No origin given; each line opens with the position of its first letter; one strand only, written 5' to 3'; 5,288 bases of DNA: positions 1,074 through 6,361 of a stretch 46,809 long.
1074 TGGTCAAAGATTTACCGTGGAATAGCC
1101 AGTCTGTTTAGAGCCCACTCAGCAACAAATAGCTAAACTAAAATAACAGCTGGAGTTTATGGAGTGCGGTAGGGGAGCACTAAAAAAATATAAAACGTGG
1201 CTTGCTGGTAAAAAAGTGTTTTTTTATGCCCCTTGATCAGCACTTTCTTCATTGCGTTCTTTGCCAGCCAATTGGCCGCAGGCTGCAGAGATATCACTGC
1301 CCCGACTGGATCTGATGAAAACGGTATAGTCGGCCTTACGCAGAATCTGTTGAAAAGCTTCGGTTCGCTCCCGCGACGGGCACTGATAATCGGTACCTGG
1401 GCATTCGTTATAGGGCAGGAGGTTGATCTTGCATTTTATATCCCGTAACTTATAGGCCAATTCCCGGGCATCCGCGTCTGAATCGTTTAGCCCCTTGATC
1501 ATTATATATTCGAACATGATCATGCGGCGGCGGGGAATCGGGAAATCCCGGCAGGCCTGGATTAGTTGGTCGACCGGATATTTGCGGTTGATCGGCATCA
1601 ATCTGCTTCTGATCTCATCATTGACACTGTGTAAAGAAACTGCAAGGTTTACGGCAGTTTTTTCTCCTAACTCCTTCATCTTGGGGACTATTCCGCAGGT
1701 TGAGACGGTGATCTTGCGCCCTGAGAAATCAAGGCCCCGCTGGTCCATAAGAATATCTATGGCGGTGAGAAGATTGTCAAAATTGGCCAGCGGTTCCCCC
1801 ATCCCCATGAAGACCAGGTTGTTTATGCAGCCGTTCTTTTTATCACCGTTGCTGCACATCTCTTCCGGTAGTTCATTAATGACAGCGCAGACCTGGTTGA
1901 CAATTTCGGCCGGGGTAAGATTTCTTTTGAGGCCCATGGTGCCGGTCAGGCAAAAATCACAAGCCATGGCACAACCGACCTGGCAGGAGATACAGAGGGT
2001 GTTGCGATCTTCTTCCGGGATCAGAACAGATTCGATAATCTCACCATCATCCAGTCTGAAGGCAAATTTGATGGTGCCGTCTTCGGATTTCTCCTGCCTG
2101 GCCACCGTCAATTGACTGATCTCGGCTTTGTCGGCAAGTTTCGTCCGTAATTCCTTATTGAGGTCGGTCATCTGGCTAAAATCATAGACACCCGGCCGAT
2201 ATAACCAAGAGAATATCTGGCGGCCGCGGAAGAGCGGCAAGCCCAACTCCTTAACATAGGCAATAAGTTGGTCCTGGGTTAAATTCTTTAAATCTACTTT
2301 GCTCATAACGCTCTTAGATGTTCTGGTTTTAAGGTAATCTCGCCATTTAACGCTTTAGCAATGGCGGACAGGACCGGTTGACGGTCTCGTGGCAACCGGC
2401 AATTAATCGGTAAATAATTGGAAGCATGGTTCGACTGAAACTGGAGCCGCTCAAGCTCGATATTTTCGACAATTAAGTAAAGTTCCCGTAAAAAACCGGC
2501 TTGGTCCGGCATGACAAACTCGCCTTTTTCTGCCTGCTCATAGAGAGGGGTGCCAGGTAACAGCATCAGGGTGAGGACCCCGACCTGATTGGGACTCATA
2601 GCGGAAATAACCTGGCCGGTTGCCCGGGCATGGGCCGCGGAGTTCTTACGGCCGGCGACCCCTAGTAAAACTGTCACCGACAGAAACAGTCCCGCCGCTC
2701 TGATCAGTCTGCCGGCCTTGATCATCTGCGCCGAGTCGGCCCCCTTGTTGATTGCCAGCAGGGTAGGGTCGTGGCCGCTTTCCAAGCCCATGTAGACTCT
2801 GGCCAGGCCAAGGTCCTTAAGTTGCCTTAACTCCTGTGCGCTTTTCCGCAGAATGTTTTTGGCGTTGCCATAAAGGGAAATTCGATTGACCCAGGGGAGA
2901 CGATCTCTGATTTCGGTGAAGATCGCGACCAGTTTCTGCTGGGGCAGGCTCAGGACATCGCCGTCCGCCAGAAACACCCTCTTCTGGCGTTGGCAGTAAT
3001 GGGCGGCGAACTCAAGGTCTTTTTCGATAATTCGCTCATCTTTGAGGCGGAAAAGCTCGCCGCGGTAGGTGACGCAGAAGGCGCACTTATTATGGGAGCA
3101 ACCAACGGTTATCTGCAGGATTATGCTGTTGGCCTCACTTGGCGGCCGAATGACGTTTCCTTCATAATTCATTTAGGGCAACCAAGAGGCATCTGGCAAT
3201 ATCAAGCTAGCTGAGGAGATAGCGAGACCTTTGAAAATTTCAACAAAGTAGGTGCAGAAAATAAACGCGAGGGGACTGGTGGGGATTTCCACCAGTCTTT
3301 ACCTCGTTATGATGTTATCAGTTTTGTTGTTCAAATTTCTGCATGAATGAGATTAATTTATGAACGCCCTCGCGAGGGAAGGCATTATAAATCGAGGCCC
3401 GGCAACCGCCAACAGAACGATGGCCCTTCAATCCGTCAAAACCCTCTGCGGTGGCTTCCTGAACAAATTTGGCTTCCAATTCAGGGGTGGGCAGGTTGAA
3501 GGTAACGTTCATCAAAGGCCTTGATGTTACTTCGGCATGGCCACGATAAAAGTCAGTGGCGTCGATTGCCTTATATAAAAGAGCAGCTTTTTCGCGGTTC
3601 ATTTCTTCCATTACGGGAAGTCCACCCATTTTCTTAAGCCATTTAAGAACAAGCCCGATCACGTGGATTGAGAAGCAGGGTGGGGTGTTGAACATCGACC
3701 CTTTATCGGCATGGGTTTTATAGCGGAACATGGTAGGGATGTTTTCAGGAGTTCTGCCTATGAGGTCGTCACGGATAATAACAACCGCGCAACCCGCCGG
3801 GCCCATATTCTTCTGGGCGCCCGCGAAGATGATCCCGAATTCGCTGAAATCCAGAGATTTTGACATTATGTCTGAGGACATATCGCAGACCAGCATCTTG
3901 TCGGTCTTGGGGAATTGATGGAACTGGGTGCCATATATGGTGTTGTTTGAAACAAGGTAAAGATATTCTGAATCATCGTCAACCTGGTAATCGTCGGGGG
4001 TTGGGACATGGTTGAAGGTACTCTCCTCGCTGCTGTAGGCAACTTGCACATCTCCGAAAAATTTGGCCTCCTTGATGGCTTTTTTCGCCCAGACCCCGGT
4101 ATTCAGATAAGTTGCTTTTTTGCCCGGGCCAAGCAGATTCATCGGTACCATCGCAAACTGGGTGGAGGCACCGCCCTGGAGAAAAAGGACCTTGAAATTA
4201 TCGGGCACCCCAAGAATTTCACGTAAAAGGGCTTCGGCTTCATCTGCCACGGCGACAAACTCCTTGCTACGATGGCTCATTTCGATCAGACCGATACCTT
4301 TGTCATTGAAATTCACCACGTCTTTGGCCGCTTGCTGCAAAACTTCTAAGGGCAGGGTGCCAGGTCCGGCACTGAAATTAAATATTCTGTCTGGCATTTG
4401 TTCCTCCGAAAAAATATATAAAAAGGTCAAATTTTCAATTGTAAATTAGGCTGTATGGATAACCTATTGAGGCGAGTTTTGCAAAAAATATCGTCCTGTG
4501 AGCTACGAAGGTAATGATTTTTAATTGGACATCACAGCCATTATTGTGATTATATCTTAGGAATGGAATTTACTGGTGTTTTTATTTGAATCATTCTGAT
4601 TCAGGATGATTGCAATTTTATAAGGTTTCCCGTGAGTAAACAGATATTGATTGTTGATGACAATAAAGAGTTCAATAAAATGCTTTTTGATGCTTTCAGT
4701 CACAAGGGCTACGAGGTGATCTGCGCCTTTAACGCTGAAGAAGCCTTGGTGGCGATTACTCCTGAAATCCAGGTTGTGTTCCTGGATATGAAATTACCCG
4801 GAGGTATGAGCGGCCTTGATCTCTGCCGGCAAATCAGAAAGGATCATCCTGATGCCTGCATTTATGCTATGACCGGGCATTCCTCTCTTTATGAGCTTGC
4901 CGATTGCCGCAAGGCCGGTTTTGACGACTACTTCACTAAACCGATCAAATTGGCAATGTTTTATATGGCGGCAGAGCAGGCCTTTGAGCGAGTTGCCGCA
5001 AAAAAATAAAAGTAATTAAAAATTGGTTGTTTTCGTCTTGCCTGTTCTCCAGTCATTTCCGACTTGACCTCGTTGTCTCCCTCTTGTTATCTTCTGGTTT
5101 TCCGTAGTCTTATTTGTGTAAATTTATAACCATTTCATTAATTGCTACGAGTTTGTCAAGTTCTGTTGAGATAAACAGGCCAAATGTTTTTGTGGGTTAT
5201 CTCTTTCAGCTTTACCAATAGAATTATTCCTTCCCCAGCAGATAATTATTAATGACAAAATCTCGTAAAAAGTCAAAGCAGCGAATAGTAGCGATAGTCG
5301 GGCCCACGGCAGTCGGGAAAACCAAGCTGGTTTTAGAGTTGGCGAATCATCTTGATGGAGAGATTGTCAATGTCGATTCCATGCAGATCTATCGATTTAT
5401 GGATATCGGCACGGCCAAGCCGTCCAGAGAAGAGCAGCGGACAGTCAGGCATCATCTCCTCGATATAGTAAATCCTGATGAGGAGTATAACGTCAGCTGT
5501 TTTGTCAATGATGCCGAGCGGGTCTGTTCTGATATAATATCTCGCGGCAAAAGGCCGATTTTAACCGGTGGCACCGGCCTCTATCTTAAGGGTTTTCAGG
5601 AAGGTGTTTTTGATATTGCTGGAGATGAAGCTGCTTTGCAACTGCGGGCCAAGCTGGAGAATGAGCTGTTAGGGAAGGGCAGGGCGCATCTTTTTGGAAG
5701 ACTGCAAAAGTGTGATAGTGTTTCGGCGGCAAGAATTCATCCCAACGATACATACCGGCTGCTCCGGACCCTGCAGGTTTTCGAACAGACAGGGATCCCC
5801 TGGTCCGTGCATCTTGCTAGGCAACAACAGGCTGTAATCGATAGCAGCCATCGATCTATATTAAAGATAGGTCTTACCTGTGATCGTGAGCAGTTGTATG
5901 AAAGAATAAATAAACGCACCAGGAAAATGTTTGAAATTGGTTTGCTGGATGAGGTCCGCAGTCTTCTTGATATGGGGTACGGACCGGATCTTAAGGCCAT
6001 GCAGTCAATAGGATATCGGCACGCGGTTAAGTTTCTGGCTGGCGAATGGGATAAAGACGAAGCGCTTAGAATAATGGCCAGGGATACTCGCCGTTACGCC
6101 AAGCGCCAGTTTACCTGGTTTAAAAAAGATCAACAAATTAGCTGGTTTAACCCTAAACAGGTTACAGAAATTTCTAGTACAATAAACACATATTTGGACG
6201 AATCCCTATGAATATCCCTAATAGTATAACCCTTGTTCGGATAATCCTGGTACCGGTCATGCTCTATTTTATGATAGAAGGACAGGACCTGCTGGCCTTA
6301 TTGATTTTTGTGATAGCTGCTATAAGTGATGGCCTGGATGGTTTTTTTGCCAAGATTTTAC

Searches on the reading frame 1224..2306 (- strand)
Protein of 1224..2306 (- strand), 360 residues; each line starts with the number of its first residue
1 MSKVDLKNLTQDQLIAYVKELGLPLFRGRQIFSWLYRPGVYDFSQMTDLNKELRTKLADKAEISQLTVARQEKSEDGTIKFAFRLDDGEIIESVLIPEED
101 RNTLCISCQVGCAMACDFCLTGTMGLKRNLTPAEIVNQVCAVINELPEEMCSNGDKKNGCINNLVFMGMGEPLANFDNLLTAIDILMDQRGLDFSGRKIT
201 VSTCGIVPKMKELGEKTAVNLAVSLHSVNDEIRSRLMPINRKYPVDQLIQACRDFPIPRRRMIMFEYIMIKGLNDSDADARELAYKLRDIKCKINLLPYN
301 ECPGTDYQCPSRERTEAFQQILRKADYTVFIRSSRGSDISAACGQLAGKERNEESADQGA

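Call 74: search_protein_families(library=pfam, proteins=[window:1224-2306:-], max_evalue=0.00001)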
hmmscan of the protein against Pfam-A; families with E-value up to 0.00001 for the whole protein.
window:1224-2306:- (360 aa): 2 families
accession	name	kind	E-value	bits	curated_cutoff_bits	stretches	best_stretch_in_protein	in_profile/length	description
PF21016.3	RlmN_N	-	1.5e-18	66.8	24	1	4-63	1-60/60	Ribosomal RNA large subunit methyltransferase N-terminal domain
PF04055.27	Radical_SAM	-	6.1e-16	59.5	29.5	1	107-280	2-162/166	Radical SAM superfamily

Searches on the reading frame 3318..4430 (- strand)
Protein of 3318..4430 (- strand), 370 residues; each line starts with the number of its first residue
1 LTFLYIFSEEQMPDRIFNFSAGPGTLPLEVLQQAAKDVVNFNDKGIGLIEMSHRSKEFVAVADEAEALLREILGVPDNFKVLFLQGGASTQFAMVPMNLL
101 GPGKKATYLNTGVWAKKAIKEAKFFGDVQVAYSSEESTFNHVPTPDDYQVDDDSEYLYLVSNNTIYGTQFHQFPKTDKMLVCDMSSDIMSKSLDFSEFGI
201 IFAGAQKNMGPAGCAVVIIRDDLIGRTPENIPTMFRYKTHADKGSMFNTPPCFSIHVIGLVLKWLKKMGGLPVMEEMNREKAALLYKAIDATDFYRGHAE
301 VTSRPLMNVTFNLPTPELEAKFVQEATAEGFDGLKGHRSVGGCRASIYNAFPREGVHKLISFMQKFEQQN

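Call 74: search_protein_families(library=pfam, proteins=[window:3318-4430:-], max_evalue=0.00001)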
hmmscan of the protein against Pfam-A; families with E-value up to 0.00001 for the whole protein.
window:3318-4430:- (370 aa): 1 family
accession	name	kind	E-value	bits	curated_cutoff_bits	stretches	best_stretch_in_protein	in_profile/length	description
PF00266.25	Aminotran_5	-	3.3e-41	142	21.5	1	16-359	1-371/371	Aminotransferase class-V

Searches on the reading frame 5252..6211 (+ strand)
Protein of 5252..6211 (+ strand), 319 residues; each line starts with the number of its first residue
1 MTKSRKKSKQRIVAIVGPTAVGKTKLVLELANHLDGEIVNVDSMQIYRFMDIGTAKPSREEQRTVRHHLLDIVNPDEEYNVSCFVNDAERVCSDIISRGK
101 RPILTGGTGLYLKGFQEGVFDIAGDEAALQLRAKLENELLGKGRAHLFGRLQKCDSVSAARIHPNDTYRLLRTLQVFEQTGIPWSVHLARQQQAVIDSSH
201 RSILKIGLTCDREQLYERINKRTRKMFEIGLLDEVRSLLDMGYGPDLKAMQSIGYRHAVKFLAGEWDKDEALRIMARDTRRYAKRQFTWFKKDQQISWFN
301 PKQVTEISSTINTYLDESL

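Call 74: search_protein_families(library=pfam, proteins=[window:5252-6211:+], max_evalue=0.00001)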
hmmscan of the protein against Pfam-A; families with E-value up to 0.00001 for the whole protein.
window:5252-6211:+ (319 aa): 3 families
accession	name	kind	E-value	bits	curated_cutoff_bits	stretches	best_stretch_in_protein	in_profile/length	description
PF01715.23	IPPT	-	1.1e-84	284.3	23.6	1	45-293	1-243/243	IPP transferase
PF01745.22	IPT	-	4.6e-07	29.9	20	0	11-68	2-59/233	Isopentenyl transferase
PF13238.12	AAA_18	-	2.1e-06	28.7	29.4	0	13-75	1-65/128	AAA domain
